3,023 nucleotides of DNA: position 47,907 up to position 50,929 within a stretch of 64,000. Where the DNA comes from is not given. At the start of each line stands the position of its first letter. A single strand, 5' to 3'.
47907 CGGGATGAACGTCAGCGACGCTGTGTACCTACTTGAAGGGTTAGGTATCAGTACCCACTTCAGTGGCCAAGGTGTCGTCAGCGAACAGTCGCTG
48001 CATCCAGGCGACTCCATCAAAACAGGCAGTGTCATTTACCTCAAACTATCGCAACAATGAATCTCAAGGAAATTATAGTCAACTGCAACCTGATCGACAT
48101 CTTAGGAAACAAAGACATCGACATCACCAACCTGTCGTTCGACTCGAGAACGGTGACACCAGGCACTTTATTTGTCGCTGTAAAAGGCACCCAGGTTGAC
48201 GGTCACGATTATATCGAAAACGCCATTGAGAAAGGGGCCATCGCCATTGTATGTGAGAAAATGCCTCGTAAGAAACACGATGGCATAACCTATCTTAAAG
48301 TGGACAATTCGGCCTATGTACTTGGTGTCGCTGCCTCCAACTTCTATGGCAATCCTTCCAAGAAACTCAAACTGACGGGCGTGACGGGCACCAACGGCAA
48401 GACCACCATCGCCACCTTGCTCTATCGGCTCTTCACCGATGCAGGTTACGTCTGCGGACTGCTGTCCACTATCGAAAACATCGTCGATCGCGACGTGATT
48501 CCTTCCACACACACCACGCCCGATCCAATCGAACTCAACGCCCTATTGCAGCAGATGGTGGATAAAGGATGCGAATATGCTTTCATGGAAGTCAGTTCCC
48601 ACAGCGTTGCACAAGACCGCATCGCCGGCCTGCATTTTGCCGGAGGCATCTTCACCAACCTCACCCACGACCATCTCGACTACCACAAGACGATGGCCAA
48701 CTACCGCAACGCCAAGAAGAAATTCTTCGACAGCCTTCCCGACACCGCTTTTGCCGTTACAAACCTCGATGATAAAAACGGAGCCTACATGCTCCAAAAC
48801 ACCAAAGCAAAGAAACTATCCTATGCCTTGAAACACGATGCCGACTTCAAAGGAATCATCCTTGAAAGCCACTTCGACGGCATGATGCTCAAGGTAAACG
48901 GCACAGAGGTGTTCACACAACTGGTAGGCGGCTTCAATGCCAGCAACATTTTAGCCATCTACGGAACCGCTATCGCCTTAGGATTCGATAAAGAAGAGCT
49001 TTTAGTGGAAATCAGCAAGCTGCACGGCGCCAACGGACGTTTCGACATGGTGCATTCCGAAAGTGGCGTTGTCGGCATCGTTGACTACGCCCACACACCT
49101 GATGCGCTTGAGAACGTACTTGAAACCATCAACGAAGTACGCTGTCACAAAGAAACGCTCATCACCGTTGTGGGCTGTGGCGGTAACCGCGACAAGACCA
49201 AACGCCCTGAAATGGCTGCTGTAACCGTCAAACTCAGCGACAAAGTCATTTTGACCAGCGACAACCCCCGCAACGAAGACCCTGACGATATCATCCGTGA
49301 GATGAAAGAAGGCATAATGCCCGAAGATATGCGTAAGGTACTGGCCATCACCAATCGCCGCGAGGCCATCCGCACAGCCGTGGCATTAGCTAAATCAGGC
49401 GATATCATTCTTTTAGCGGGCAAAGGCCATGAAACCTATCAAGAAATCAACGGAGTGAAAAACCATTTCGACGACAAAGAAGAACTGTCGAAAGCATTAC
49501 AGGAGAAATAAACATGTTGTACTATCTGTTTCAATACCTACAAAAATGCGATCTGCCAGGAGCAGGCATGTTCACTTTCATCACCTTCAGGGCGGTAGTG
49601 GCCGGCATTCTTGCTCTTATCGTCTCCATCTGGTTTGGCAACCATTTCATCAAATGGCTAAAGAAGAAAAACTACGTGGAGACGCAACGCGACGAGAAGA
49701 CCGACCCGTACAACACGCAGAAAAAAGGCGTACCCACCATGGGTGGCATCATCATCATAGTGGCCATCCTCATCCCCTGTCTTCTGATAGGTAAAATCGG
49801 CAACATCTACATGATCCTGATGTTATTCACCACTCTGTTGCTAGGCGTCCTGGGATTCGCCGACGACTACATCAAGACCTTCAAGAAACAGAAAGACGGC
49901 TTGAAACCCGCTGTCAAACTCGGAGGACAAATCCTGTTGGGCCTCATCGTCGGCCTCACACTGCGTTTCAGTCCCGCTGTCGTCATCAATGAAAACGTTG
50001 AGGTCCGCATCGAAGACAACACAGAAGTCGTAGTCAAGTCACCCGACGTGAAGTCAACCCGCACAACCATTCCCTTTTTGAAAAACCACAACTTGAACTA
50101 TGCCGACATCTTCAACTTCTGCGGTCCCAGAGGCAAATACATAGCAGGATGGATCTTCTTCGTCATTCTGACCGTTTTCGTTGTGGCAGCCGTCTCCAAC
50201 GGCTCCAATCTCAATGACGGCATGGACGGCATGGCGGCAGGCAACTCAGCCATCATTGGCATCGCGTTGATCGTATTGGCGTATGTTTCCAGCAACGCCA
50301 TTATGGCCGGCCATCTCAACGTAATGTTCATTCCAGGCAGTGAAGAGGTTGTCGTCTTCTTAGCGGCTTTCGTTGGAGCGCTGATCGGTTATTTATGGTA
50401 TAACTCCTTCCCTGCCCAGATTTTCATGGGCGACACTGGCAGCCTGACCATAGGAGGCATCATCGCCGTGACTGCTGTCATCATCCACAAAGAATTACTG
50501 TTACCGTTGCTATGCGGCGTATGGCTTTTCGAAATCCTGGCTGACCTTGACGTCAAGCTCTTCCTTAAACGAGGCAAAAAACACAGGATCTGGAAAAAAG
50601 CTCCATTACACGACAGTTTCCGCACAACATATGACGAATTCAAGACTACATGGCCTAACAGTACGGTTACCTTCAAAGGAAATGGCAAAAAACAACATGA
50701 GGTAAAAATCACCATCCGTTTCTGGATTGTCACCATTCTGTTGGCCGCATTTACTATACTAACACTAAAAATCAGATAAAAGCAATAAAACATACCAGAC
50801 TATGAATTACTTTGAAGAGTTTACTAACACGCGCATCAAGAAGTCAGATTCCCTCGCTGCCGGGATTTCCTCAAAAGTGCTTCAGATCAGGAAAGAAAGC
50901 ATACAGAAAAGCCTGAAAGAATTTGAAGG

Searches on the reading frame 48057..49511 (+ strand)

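Call 4: search_protein_families(library=pfam, proteins=[window:48057-49511:+], max_evalue=1)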
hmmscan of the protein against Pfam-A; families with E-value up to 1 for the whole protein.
window:48057-49511:+ (484 aa): 4 families
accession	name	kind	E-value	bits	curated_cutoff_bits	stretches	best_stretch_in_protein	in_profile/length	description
PF08245.18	Mur_ligase_M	-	6.8e-52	176.8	24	1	109-301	1-196/200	Mur ligase middle domain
PF02875.26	Mur_ligase_C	-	4e-33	115.4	28.4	1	327-457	1-127/127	Mur ligase, glutamate ligase domain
PF01225.30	Mur_ligase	-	2.3e-13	50.8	21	1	23-97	2-95/95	Mur ligase family, catalytic domain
PF00543.27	P-II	-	0.16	12.7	25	1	348-398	10-57/102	Nitrogen regulatory protein P-II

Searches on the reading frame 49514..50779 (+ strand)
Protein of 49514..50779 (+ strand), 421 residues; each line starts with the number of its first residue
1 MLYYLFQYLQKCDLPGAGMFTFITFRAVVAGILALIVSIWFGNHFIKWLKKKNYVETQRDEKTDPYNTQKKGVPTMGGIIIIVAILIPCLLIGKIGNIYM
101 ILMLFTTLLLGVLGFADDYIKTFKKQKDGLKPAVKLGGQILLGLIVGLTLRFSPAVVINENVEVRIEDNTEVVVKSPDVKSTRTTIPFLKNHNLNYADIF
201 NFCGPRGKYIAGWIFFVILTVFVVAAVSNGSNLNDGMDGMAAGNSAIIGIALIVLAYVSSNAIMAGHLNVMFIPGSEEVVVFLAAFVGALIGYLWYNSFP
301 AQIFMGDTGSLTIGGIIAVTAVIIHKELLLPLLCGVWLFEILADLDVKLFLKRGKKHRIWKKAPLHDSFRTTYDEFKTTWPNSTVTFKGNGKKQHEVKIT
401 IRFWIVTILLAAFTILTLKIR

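Call 4: search_protein_families(library=pfam, proteins=[window:49514-50779:+], max_evalue=1)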
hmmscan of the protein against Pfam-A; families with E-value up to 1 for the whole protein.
window:49514-50779:+ (421 aa): 4 families
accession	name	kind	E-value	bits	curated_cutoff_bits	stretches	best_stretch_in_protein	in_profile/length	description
PF00953.26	Glycos_transf_4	-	1.5e-25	90.5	27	1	101-324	2-159/160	Glycosyl transferase family 4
PF10555.14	MraY_sig1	-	0.0048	16.7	20.1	1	70-82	1-13/13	Phospho-N-acetylmuramoyl-pentapeptide-transferase signature 1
PF00335.26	Tetraspanin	-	0.005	17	32.1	1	21-112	6-86/225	Tetraspanin family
PF11833.13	CPP1-like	-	0.44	10.6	28.4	0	25-55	141-169/196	Protein CHAPERONE-LIKE PROTEIN OF POR1-like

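Call 5: search_protein_families(library=ncbifam, proteins=[window:49514-50779:+], max_evalue=1)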
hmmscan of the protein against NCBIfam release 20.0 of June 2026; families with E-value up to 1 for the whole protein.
window:49514-50779:+ (421 aa): 3 families
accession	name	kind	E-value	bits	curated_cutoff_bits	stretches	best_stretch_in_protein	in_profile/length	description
TIGR00445.1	mraY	equivalog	9.4e-67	225.7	192.05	2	214-421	135-321/321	phospho-N-acetylmuramoyl-pentapeptide-transferase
NF053644.1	MraY_archaea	equivalog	2.8e-17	63.1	450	1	33-326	3-276/340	pseudomurein biosynthesis MraY family phospho-N-acetylmuramoyl-pentapeptide-transferase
TIGR02380.1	ECA_wecA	exception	5.6e-06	25.7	326.05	1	214-317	129-222/346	UDP-N-acetylglucosamine--undecaprenyl-phosphate N-acetylglucosaminephosphotransferase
